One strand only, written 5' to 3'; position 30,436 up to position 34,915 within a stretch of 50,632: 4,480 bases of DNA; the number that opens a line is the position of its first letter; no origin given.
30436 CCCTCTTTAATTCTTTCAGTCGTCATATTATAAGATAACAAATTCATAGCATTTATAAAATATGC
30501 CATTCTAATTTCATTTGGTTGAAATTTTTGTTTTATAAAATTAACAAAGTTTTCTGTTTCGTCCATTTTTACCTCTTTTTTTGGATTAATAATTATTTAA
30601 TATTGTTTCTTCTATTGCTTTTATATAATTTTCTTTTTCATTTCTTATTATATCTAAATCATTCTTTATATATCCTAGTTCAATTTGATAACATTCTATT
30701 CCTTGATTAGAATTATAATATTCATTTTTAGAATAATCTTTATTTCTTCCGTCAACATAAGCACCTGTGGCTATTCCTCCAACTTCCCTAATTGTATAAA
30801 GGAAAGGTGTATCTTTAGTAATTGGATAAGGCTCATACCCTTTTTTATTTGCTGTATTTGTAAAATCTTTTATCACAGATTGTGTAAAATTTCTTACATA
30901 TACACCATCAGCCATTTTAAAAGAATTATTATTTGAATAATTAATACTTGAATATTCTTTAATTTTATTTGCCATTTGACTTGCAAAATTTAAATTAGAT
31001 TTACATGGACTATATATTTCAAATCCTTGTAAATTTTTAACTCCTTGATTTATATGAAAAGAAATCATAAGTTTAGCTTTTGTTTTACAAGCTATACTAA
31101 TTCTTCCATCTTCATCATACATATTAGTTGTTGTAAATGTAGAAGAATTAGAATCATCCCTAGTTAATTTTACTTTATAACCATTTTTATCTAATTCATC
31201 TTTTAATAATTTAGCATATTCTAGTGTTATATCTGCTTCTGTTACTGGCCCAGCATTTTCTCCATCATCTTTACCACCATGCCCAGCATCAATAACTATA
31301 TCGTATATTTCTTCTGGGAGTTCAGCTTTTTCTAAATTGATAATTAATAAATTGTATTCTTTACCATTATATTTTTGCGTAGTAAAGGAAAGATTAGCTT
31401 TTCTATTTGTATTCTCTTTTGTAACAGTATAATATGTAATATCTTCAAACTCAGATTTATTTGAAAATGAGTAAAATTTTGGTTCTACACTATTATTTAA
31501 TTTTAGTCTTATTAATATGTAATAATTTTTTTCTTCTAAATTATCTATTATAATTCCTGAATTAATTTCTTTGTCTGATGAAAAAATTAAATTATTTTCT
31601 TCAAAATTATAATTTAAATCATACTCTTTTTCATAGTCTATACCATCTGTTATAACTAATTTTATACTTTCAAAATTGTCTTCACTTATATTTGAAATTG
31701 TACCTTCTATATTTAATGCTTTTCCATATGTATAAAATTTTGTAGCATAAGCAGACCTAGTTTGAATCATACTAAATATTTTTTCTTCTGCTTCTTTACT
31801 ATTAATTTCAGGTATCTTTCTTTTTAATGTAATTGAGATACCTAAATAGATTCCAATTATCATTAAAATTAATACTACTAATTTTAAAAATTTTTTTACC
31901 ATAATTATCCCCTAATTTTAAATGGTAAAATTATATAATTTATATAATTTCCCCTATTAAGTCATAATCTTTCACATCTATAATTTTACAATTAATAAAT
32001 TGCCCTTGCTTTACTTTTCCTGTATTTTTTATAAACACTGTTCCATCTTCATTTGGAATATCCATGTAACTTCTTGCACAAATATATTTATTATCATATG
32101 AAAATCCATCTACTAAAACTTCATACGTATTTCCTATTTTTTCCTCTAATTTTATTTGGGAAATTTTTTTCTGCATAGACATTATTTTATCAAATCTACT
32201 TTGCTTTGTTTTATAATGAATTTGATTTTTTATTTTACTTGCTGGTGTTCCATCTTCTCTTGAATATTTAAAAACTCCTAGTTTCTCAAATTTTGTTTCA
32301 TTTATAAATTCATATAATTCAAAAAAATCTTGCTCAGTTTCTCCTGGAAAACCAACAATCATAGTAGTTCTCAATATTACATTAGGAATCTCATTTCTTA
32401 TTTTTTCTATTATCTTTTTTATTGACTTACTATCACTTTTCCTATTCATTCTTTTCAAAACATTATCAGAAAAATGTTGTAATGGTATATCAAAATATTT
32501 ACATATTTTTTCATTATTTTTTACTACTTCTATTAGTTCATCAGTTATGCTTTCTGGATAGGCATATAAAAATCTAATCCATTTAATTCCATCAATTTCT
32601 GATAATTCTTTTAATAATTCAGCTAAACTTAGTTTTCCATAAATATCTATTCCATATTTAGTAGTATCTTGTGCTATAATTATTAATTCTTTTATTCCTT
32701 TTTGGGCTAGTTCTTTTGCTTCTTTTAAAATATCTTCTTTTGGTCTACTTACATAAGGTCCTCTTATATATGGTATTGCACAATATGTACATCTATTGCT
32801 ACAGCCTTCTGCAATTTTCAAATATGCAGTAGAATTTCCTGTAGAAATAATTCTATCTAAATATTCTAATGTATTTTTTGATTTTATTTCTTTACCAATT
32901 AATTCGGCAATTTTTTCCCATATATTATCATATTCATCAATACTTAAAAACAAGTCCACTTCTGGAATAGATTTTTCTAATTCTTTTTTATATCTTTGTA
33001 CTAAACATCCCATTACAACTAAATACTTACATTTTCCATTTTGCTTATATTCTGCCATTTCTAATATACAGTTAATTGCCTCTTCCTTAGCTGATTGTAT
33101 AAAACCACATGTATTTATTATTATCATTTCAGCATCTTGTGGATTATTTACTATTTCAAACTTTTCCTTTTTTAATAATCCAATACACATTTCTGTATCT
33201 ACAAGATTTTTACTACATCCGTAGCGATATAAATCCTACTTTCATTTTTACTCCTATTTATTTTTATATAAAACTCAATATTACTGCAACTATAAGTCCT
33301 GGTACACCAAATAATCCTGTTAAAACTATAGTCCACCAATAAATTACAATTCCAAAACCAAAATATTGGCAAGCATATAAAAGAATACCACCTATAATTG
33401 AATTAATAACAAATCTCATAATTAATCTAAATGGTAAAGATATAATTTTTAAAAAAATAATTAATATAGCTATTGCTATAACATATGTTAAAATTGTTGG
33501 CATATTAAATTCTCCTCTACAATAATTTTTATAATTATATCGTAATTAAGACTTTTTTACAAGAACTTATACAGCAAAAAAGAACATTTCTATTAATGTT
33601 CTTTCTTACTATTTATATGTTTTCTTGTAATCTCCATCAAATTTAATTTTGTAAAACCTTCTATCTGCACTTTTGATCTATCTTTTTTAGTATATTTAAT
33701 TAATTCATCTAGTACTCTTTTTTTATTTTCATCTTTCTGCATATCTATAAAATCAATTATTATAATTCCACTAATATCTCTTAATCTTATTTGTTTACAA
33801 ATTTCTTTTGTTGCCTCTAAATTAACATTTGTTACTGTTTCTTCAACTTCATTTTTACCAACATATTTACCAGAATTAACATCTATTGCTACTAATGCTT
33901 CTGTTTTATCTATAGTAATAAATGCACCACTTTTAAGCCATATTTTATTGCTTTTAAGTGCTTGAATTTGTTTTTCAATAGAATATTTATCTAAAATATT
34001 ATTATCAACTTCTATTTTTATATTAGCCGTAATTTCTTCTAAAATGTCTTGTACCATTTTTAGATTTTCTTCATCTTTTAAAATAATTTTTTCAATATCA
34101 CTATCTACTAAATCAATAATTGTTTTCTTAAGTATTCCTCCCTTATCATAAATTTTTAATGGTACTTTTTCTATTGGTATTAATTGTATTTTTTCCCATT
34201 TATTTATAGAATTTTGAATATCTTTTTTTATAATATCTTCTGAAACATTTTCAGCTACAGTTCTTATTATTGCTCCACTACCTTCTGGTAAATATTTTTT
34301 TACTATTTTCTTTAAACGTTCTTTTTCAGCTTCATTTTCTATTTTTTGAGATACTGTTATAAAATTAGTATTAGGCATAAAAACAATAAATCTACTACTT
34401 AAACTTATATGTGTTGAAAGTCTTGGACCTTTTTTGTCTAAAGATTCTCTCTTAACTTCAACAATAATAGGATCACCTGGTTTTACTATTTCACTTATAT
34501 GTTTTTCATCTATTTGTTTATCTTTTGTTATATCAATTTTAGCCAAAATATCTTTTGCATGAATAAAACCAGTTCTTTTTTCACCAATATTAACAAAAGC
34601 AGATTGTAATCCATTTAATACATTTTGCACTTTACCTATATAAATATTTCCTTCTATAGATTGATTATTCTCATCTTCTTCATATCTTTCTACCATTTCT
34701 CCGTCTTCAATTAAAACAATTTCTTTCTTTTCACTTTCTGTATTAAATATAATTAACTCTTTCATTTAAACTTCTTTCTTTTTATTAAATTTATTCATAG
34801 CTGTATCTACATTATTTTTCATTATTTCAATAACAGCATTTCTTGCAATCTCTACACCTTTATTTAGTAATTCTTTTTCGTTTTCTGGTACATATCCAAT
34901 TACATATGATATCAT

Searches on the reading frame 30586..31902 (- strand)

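Call 102: search_protein_families(library=pfam, proteins=[window:30586-31902:-], max_evalue=0.00001)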
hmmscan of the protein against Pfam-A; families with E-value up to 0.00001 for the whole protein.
window:30586-31902:- (438 aa): 1 family
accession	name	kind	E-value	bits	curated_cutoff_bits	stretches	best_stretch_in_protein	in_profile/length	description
PF01520.23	Amidase_3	-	3.2e-24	86.3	27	1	202-337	1-132/174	N-acetylmuramoyl-L-alanine amidase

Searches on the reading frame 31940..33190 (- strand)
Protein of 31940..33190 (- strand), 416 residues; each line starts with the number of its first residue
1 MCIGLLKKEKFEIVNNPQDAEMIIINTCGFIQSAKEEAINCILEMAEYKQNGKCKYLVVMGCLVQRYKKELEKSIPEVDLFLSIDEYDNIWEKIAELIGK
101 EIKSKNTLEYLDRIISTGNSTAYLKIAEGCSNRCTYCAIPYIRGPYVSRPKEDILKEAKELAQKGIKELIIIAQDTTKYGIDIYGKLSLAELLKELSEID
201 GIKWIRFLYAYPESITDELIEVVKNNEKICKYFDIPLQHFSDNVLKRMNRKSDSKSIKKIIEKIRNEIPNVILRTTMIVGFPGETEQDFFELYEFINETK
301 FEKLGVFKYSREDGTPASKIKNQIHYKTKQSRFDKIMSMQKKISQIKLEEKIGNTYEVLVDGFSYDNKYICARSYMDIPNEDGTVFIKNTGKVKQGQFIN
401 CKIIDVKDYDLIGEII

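Call 102: search_protein_families(library=pfam, proteins=[window:31940-33190:-], max_evalue=0.00001)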
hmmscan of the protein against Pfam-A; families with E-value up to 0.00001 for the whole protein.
window:31940-33190:- (416 aa): 3 families
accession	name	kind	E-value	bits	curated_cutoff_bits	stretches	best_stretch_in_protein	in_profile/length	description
PF04055.27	Radical_SAM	-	1e-30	107.5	29.5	1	126-296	3-166/166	Radical SAM superfamily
PF00919.26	UPF0004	-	1.7e-19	70.1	27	1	3-82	20-97/98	Uncharacterized protein family UPF0004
PF18693.7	TRAM_2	-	6.5e-18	65.1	27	1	352-416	1-63/63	TRAM domain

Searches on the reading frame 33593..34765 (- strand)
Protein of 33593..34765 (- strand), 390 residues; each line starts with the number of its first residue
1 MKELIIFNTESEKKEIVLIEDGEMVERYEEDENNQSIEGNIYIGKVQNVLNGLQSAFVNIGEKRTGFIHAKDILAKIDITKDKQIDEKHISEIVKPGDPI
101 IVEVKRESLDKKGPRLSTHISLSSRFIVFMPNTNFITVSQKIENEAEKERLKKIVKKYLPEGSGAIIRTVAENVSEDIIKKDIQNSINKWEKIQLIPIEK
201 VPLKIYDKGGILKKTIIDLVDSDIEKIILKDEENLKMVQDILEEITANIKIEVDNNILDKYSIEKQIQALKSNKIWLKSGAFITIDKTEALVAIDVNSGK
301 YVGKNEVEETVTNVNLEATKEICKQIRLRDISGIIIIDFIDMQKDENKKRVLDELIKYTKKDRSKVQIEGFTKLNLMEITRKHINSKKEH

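Call 102: search_protein_families(library=pfam, proteins=[window:33593-34765:-], max_evalue=0.00001)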
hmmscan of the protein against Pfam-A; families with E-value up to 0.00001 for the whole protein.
window:33593-34765:- (390 aa): 2 families
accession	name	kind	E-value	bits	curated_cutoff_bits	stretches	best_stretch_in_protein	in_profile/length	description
PF10150.14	RNase_E_G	-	7.7e-86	288.3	25.5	1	121-383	1-269/270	Ribonuclease E/G family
PF00575.29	S1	-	4.7e-09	36.9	22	1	38-118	4-73/74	S1 RNA binding domain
